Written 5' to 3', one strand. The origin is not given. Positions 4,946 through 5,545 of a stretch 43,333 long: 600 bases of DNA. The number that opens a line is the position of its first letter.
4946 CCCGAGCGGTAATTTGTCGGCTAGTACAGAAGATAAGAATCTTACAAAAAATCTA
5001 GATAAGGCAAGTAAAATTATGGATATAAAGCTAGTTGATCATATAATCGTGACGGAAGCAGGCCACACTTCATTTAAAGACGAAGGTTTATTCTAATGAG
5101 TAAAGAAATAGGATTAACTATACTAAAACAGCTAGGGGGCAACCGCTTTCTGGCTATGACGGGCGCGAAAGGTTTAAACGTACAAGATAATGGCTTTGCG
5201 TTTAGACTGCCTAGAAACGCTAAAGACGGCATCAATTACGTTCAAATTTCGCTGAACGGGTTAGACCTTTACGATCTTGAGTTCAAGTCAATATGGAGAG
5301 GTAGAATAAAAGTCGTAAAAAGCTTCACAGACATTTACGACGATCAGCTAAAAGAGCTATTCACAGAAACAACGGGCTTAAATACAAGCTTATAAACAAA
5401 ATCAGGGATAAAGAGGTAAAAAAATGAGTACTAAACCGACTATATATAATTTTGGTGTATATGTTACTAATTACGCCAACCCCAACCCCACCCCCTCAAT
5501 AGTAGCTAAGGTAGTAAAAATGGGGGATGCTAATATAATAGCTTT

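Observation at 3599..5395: Early-promoter-driven ArdC-like, RadC/JAB-like and unknown 99-aa operon: candidate anti-defence island in a phage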

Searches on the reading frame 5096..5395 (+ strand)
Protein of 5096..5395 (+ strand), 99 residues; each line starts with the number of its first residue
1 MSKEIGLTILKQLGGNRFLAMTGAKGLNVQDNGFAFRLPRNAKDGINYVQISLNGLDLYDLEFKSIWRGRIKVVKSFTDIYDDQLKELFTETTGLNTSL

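Call 3: search_protein_families(library=pfam, proteins=[window:5096-5395:+], max_evalue=0.01)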
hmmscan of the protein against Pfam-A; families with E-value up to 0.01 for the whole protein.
window:5096-5395:+ (99 aa): 0 families

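Call 4: search_protein_families(library=phrogs, proteins=[window:5096-5395:+], max_evalue=0.01)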
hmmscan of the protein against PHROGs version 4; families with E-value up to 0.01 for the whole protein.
window:5096-5395:+ (99 aa): 1 family
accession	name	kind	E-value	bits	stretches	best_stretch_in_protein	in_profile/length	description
phrog_9437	-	unknown function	1.3e-27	97.3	1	7-99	5-98/98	-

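Call 8: find_homologous_proteins(query=window:5096-5392:+, max_evalue=0.001)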
Query window:5096-5392:+ (99 aa): 89 proteins with E <= 0.001 among 89 candidates.
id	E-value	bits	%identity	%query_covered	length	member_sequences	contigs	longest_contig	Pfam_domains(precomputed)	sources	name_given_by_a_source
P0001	1.7e-57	210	99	100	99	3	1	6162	-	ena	-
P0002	1.2e-53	197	96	100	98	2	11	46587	-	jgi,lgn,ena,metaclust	metaclust:\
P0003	1.2e-37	146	70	100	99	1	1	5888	-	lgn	-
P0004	1.2e-26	111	57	98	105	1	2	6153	-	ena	-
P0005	4.3e-24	103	56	100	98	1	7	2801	-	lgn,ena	-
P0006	6.9e-23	99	53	100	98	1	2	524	-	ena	-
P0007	3.0e-22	97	51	97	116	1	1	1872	-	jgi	jgi:hypothetical protein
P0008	3.9e-22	96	54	100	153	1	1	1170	-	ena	-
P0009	6.0e-22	96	49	98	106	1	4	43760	-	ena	-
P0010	1.3e-21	95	53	91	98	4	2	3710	-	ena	-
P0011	3.5e-21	93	51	100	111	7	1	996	-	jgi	jgi:hypothetical protein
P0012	4.5e-21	93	54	100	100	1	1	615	-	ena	-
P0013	7.0e-21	92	52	97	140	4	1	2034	-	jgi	jgi:hypothetical protein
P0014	7.3e-21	92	52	98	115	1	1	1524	-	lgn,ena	-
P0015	1.1e-20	92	48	100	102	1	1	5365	-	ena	-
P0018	2.3e-20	91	51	98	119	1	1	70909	-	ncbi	-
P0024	2.5e-19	87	45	98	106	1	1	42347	-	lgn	-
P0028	1.2e-18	85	50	100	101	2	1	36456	-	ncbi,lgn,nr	ncbi:hypothetical protein GVS27_22935 [Salmonella enterica]|nr:hypothetical protein [Salmonella ente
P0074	3.4e-14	71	48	100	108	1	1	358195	-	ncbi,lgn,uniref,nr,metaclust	ncbi:hypothetical protein [Ensifer sp. LCM 4579]|uniref:hypothetical protein n=1 Tax=Ensifer sp. LCM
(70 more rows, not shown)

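Call 11: find_encoding_contigs(protein=P0028, flank=8000, max_places=3)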
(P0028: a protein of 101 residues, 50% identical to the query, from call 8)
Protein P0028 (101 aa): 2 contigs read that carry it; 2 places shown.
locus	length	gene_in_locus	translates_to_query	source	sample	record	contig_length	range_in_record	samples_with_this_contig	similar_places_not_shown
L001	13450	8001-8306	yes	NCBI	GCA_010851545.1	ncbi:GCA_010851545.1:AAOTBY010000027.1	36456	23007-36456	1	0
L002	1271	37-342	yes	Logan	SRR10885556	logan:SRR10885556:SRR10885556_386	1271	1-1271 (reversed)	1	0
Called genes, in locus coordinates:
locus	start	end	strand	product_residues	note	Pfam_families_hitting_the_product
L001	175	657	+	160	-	-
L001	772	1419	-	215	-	PF00239:Resolvase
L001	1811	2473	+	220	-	PF01656:CbiA, PF07015:VirC1 (faint), PF10609:ParA (weak), PF13614:AAA_31 (faint), PF09140:MipZ (weak)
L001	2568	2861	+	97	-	-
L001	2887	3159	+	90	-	-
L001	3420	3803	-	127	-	-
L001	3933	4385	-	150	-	-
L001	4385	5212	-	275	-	PF01051:Rep3_N, PF21205:Rep3_C (weak)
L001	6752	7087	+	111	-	PF05973:Gp49 (weak)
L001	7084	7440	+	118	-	PF21716:dnstrm_HI1420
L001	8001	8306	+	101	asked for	-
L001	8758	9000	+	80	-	-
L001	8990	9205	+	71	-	-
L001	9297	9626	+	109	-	-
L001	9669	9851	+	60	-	-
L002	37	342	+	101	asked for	-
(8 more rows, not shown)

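Call 12: find_encoding_contigs(protein=P0074, flank=8000, max_places=2)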
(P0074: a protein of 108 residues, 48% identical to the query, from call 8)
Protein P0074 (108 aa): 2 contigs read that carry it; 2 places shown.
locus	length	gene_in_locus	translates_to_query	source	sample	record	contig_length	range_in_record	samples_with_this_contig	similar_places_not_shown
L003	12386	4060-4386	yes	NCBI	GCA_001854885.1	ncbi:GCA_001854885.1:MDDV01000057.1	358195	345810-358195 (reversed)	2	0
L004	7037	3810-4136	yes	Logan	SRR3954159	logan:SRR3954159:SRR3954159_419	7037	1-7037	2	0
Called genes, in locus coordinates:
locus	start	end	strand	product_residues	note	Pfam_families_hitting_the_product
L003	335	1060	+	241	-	-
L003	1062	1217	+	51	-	-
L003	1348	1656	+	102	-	-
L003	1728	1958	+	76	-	-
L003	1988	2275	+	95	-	-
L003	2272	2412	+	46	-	-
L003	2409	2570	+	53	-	-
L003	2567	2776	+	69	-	-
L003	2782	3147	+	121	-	PF00565:SNase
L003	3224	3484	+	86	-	-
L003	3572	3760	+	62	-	-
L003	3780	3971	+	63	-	-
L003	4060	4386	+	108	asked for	-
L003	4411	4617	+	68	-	-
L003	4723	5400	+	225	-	PF01381:HTH_3 (weak), PF00717:Peptidase_S24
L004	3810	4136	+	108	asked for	-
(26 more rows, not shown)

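Call 14: search_solved_structures(query=A2, max_evalue=10, show_alignments=2)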
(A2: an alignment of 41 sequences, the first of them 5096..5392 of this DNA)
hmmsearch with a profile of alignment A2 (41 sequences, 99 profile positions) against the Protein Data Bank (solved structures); distinct sequences matched with E-value up to 10: 0.

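Call 16: find_related_loci(query=window:5096-5392:+, collection=viral_contigs, flank=8000)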
Query window:5096-5392:+ (99 aa) in viral_contigs; peptide patterns used: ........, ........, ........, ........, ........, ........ (x = any residue, [..] = any of these).
12 stretches matched a pattern; 2 encode a relative of the query (tblastn E <= 1e-3); 2 distinct loci.
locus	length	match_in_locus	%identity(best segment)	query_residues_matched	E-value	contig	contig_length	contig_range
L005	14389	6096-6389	96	1-99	6e-60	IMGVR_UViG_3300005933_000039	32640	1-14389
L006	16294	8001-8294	96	1-99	6e-60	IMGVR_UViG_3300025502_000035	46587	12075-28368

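Call 17: find_encoding_contigs(protein=P0002, flank=10000, max_places=4)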
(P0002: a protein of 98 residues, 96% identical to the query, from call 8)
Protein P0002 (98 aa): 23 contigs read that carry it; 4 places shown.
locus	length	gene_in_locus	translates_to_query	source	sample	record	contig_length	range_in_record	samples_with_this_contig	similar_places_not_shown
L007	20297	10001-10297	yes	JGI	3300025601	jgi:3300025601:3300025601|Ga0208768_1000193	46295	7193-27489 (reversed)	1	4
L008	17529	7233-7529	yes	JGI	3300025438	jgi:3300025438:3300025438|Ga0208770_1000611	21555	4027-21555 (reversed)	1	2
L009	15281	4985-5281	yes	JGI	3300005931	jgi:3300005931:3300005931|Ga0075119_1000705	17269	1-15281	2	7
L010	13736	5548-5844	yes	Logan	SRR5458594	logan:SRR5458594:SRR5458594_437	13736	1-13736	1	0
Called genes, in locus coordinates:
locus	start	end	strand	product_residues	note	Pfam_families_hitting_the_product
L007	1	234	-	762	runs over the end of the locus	PF16510:P22_portal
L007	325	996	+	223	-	-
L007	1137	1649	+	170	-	-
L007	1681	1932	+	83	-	-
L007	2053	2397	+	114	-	-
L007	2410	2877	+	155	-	-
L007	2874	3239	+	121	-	-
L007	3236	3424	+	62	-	-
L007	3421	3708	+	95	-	-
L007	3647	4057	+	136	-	-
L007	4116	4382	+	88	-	-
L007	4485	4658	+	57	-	PF01555:N6_N4_Mtase (weak)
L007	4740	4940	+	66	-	-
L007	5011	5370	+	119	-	PF13863:DUF4200 (weak)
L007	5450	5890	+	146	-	PF02075:RuvC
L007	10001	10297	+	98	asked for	-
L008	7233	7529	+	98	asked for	-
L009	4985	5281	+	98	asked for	-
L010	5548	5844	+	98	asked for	-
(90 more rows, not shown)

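Call 18: find_encoding_contigs(protein=P0003, flank=6000, max_places=1)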
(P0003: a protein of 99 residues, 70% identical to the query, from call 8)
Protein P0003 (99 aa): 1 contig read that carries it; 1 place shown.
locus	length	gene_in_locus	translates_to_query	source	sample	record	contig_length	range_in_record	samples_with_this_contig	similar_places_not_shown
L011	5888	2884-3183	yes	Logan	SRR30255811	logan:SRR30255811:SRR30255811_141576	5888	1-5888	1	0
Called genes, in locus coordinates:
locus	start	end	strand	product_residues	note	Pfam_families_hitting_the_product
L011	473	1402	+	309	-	PF08401:ArdcN, PF18818:MPTase-PolyVal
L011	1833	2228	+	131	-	-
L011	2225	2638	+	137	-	-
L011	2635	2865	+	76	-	-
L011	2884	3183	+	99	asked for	-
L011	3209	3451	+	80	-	-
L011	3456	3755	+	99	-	-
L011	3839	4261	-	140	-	-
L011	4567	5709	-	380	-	PF00589:Phage_integrase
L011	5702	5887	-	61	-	?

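Call 19: find_encoding_contigs(protein=P0009, flank=6000, max_places=1)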
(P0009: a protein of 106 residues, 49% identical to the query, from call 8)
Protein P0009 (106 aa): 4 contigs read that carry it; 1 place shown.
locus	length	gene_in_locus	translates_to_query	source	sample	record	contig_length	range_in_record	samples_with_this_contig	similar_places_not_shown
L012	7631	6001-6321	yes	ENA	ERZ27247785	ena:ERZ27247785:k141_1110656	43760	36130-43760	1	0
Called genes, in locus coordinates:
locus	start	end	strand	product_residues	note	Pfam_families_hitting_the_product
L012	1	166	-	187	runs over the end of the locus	-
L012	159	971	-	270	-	-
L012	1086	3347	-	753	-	PF23899:SU10_portal (weak)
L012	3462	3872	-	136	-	-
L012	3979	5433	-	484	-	PF03237:Terminase_6N (weak)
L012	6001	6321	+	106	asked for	-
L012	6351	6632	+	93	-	-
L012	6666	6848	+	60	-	-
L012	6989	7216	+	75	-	-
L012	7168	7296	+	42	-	-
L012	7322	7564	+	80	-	PF12728:HTH_17 (faint)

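Call 20: find_encoding_contigs(protein=P0018, flank=6000, max_places=1)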
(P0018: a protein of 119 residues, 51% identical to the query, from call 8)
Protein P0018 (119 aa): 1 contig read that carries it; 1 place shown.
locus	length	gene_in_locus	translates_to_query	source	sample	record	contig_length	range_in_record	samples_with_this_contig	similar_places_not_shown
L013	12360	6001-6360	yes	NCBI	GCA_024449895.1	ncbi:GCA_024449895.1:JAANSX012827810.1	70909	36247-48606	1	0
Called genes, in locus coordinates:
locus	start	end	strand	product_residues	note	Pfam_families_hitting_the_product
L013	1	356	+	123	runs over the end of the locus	-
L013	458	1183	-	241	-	PF09669:Phage_pRha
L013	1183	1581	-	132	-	PF10544:T5orf172, PF13455:MUG113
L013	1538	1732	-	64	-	-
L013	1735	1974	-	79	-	-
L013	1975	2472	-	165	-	-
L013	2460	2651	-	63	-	-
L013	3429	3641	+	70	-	-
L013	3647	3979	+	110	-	-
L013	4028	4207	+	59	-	-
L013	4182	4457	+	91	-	-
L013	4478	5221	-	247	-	-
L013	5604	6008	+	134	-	-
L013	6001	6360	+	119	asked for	-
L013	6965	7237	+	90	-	-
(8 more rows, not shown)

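Call 21: find_encoding_contigs(protein=P0024, flank=6000, max_places=1)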
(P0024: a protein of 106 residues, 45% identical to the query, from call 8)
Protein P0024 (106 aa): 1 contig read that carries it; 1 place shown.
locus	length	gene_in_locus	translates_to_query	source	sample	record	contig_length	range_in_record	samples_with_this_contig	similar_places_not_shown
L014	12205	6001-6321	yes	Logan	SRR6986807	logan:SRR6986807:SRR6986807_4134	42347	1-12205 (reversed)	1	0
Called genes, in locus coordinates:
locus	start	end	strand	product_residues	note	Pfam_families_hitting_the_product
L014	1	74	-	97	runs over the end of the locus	-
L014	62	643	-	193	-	PF13578:Methyltransf_24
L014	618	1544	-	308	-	PF13524:Glyco_trans_1_2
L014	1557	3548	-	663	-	PF23899:SU10_portal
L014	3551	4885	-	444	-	PF03237:Terminase_6N (weak), PF17289:Terminase_6C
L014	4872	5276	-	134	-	-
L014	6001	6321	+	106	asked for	-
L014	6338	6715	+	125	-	-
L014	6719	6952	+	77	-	-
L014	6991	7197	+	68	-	-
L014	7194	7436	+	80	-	-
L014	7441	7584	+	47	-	-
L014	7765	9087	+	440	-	PF19263:DUF5906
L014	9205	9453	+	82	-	-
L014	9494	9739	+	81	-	-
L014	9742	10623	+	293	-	PF13479:AAA_24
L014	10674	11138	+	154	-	-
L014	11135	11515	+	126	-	-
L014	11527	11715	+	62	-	-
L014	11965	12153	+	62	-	-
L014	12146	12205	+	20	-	?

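Call 22: predict_structure(alignment_id=A2)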
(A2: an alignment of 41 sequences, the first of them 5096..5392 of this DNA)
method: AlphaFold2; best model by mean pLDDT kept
length: 99 residues; sequences in the alignment: 41
mean_pLDDT: 88.7   pTM: 0.77
mean pLDDT of the five models: 88.7, 88.1, 86.8, 83.5, 80.1
residues with pLDDT >= 90: 44; 70-90: 53; 50-70: 2; < 50: 0
segments of 3 or more residues with pLDDT < 50: none
pLDDT, mean of each block of 10 residues (from residue 1): 82 88 88 89 90 89 91 94 91 85
secondary structure, 60 per line:
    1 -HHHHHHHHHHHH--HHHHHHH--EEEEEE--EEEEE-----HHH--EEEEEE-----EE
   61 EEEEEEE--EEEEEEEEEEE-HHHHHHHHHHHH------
elements in order: H2-13 H16-22 E25-30 E33-37 E48-53 E59-67 E70-80 H82-93

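Call 25: fold_search(model_id=the predicted structure, library=pdb)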
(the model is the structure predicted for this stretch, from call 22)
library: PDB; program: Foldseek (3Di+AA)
matches with E <= 10: 599; with E <= 0.001: 0
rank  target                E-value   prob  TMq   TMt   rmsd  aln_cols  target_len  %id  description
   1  9nn1_F                1.9e-01  0.14  0.25  0.07  13.7        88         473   15  Yeast V1-ATPase bound to Rtc5p (released 2026-03-04)
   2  2qux_M                2.9e-01  0.23  0.29  0.25   8.9        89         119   15  PP7 coat protein dimer in complex with RNA hairpin (released 2007-12-18)
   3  3q1c                  3.5e-01  0.21  0.32  0.13   9.9       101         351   11  Structure of EspG Protein (released 2011-02-23)
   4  9moy_F                3.5e-01  0.15  0.22  0.07   8.2        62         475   14  Reconstituted yeast V-ATPase bound to Rtc5p (released 2026-04-08)
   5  7tmr_F                3.7e-01  0.10  0.20  0.06   8.4        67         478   15  V-ATPase from Saccharomyces cerevisiae, State 1 (released 2022-04-13)
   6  9a5z_A                6.1e-01  0.18  0.26  0.17  12.2        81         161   16  Integrative model of YPMB-MREC by crosslinking MS and deep learning (released 2024-09-18)
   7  2qux_B                6.5e-01  0.15  0.28  0.24   9.0        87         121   15  PP7 coat protein dimer in complex with RNA hairpin (released 2007-12-18)
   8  7fda_F                6.9e-01  0.06  0.19  0.06   8.2        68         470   15  CryoEM Structure of Reconstituted V-ATPase, state1 (released 2021-12-22)
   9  3pcs_D                7.3e-01  0.15  0.33  0.12   8.8        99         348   12  Structure of EspG-PAK2 autoinhibitory Ialpha3 helix complex (released 2011-01-05)
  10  7xr9_C                7.3e-01  0.13  0.28  0.10   9.2        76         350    6  Crystal structure of DgpA with glucose (released 2023-04-05)
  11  3n7n_B                7.8e-01  0.35  0.38  0.24   7.3        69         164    9  Structure of Csm1/Lrs4 complex (released 2010-09-01)
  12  9ycv_C                8.8e-01  0.25  0.39  0.06   8.1        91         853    9  HSV Helicase-primase complex bound to amenamevir (released 2025-12-31)
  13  2vf9_A                8.8e-01  0.12  0.24  0.19   9.0        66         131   17  Crystal structure of bacteriophage PRR1 (released 2008-09-23)
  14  7xr9_B                8.8e-01  0.11  0.28  0.10   9.5        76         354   10  Crystal structure of DgpA with glucose (released 2023-04-05)
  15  7fda_D                8.8e-01  0.07  0.24  0.07  13.6        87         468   15  CryoEM Structure of Reconstituted V-ATPase, state1 (released 2021-12-22)
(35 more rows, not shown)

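Call 26: fold_search(model_id=the predicted structure, library=viral)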
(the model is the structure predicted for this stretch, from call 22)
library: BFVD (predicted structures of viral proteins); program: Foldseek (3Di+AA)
matches with E <= 10: 1034; with E <= 0.001: 9
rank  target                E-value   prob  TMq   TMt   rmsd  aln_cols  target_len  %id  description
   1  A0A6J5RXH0            5.8e-08  1.00  0.90  0.31   2.0       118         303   30  Uncharacterized protein [uncultured Caudovirales phage]
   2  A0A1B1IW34            1.1e-05  1.00  0.79  0.64   1.8        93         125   28  (no name in the UniProt tables at hand)
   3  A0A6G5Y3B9            1.4e-05  1.00  0.69  0.65   4.2       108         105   25  (no name in the UniProt tables at hand)
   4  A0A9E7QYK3            2.4e-05  1.00  0.76  0.65   2.6       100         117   30  (no name in the UniProt tables at hand)
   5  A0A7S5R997            4.1e-05  1.00  0.73  0.87   1.8        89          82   29  (no name in the UniProt tables at hand)
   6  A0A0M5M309            6.7e-05  1.00  0.76  0.71   3.3        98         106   16  Uncharacterized protein [Mycobacterium phage Mufasa]
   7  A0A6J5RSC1            2.0e-04  1.00  0.63  0.53   3.5        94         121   16  Uncharacterized protein (Fragment) [uncultured Caudovirales phage]
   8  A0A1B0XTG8            3.9e-04  1.00  0.65  0.59   2.8        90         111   16  (no name in the UniProt tables at hand)
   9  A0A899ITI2            7.1e-04  1.00  0.70  0.59   3.1        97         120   22  (no name in the UniProt tables at hand)
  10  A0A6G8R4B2            1.1e-03  1.00  0.72  0.72   2.1        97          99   18  (no name in the UniProt tables at hand)
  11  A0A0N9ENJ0            3.5e-02  0.82  0.41  0.42   8.9        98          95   14  Uncharacterized protein [Pseudomonas phage PAE1]
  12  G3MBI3                4.4e-02  0.99  0.56  0.64   3.9        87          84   15  Gp121 [Bacillus phage G]
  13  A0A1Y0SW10            5.6e-02  0.97  0.51  0.53   5.0        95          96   15  Uncharacterized protein [Pseudomonas phage Phabio]
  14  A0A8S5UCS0            8.6e-02  0.90  0.51  0.40   7.3       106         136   11  Uncharacterized protein [Siphoviridae sp. ctgN495]
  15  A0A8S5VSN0            9.2e-02  0.87  0.46  0.40   5.4        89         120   11  (no name in the UniProt tables at hand)
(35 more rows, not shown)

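Call 37: search_protein_representatives(alignment_id=A2)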
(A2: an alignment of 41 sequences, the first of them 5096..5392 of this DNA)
Query: 41 sequences, 99 profile positions. Proteins with E-value up to 0.001 (for the whole library): 7175; up to 1e-10: 5307; up to 1e-30: 92. The best 150 are listed.
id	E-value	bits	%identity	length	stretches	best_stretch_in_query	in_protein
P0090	1.3e-42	160.4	-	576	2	2-98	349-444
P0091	1.0e-41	157.5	-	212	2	4-99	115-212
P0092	2.3e-35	137.2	-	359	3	6-99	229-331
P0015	3.4e-34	133.4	-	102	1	3-99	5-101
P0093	4.7e-34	133.0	-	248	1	5-99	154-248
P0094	6.9e-34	132.4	-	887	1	5-99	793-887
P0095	8.4e-34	132.2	-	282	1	5-99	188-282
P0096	8.9e-34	132.1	-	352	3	6-99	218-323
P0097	9.6e-34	132.0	-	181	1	2-99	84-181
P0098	1.3e-33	131.6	-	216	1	2-99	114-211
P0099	1.7e-33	131.2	-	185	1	4-99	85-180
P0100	2.4e-33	130.7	-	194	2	3-97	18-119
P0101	2.5e-33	130.6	-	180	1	2-99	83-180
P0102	2.8e-33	130.5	-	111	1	4-99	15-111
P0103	4.2e-33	129.9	-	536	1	2-99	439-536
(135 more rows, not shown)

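Call 40: search_protein_families(library=pfam, alignment_id=A3, max_evalue=0.001)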
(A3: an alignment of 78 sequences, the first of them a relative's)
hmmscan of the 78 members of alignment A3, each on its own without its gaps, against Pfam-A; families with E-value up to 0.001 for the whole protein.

A. member 1, P0090 (576 aa): 0 families

B. families by the number of members that match (of 78 scanned): 8 families
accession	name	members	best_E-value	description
PF11450.13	DUF3008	10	4.3e-14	Protein of unknwon function (DUF3008)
PF18905.5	DUF5661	3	4.9e-15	Protein of unknown function (DUF5661)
PF00177.27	Ribosomal_S7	1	2.3e-15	Ribosomal protein S7p/S5e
PF00684.25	DnaJ_CXXCXGXG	1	2.7e-06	DnaJ central domain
PF20297.4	MSSS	1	0.00032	MutS2 and Smr-associated SH3 domain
PF00505.25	HMG_box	1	0.00037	HMG (high mobility group) box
PF17840.6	Tugs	1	0.00062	Tethering Ubl4a to BAGS domain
PF13619.11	KTSC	1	0.00075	KTSC domain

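Call 41: search_protein_families(library=phrogs, alignment_id=A3, max_evalue=0.00001)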
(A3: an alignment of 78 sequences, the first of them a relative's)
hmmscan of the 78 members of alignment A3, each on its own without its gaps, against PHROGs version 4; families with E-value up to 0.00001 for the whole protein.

A. member 1, P0090 (576 aa): 1 family
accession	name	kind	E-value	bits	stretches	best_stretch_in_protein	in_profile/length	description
phrog_9437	-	unknown function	6.5e-40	136.7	2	353-444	3-97/98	-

B. families by the number of members that match (of 78 scanned): 15 families
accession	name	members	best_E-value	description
phrog_9437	-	78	2.8e-46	-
phrog_28725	-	10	8.1e-19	-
phrog_30268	-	10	2.2e-14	-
phrog_10538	-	9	2.2e-13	-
phrog_26015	-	9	6.1e-13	-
phrog_6437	-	8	6.9e-13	-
phrog_3326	-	6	1.2e-09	-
phrog_727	-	3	1.2e-19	-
phrog_9737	-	3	2.4e-12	-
phrog_4359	-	3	4.9e-09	-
phrog_27331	-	3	1.2e-08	-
phrog_28131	-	3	3.7e-07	-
phrog_9544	-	2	1.9e-08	-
phrog_38880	-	1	9.7e-14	-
phrog_3477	-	1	4.2e-12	-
